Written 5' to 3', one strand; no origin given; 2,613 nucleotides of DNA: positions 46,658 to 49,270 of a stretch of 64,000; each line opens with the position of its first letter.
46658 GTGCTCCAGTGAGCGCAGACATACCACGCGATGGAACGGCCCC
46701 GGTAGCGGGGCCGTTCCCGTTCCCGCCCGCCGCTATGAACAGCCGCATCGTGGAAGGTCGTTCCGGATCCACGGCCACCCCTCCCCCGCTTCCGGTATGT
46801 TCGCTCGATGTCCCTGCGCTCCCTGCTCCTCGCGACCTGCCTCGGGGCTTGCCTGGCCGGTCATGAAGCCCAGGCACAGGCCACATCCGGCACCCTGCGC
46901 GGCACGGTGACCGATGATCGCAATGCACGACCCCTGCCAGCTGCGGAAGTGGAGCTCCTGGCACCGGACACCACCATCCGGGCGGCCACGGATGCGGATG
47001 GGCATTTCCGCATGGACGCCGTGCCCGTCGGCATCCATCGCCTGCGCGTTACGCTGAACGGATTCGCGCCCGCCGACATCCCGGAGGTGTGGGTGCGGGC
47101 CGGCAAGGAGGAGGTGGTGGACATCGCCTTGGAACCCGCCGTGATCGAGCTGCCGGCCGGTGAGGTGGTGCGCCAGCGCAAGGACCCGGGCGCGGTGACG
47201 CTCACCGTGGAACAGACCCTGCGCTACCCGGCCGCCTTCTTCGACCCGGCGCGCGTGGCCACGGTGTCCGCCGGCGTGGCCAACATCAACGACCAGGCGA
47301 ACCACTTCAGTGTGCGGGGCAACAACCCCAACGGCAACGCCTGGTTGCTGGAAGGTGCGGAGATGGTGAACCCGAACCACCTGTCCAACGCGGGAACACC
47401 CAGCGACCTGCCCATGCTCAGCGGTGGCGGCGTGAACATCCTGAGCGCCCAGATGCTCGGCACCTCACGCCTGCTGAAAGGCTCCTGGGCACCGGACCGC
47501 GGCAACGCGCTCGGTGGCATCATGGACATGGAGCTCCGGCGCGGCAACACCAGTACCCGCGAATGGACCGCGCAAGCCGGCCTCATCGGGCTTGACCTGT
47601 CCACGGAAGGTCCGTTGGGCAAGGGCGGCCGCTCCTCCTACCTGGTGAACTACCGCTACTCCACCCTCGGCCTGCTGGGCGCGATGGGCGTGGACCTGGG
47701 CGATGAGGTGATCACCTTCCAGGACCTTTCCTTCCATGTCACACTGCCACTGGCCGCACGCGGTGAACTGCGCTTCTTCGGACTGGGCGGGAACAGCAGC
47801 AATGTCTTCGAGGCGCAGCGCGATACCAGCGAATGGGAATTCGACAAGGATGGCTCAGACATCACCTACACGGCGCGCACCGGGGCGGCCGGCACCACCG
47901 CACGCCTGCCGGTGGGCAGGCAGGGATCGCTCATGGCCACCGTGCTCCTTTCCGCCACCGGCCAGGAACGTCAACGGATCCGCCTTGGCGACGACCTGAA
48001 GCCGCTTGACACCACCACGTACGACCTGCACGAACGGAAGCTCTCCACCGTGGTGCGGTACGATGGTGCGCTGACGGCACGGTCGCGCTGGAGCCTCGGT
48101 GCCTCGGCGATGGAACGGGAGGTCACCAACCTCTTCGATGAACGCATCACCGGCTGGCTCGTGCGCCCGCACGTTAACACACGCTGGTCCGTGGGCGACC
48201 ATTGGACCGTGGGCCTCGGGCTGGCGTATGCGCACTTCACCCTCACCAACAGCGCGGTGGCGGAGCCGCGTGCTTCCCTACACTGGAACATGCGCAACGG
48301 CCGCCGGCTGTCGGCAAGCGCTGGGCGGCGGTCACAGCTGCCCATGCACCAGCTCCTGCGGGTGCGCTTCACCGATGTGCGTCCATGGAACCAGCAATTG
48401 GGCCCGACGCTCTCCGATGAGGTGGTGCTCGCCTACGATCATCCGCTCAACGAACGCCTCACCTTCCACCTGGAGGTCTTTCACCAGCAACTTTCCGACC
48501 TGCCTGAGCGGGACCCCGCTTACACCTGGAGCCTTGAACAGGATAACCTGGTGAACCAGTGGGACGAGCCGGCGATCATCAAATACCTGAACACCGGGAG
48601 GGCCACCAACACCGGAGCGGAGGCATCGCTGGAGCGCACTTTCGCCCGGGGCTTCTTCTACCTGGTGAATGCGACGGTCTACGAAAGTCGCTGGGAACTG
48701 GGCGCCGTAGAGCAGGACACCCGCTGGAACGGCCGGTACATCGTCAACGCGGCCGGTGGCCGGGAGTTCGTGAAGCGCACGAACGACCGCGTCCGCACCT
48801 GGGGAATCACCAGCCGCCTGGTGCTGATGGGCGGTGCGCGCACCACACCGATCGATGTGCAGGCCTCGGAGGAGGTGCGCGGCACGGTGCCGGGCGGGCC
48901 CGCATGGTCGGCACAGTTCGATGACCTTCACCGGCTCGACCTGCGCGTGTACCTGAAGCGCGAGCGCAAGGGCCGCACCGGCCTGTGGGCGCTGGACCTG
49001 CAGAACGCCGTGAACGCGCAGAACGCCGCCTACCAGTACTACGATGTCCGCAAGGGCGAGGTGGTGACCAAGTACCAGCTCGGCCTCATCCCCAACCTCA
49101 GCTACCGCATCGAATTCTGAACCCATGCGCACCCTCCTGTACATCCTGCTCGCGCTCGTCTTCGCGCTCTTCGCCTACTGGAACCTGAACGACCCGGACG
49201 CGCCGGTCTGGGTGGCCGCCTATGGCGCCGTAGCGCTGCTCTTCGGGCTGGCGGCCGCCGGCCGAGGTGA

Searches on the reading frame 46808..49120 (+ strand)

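Call 20: search_protein_families(library=pfam, proteins=[window:46808-49120:+], max_evalue=0.001)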
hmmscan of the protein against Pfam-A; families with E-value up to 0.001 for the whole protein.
window:46808-49120:+ (770 aa): 2 families
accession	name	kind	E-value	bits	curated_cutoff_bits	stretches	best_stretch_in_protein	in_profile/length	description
PF13620.12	CarboxypepD_reg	-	2.4e-17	63.5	32.3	1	29-109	1-82/82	Carboxypeptidase regulatory-like domain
PF13715.12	CarbopepD_reg_2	-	4.9e-09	36.5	32.2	1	31-115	2-83/88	CarboxypepD_reg-like domain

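Call 37: search_protein_families(library=ncbifam, proteins=[window:46808-49120:+], max_evalue=0.01)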
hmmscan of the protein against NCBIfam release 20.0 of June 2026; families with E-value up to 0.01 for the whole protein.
window:46808-49120:+ (770 aa): 2 families
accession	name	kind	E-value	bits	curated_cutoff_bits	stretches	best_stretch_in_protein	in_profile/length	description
NF052345.1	S_layer_anammox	exception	1.7e-08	32.4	1400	1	23-127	1308-1411/1596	Kustd1514 family S-layer glycoprotein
NF041535.1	TonB_rec_PqqU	equivalog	0.0023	16.3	1200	0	444-649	364-570/676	TonB-dependent receptor PqqU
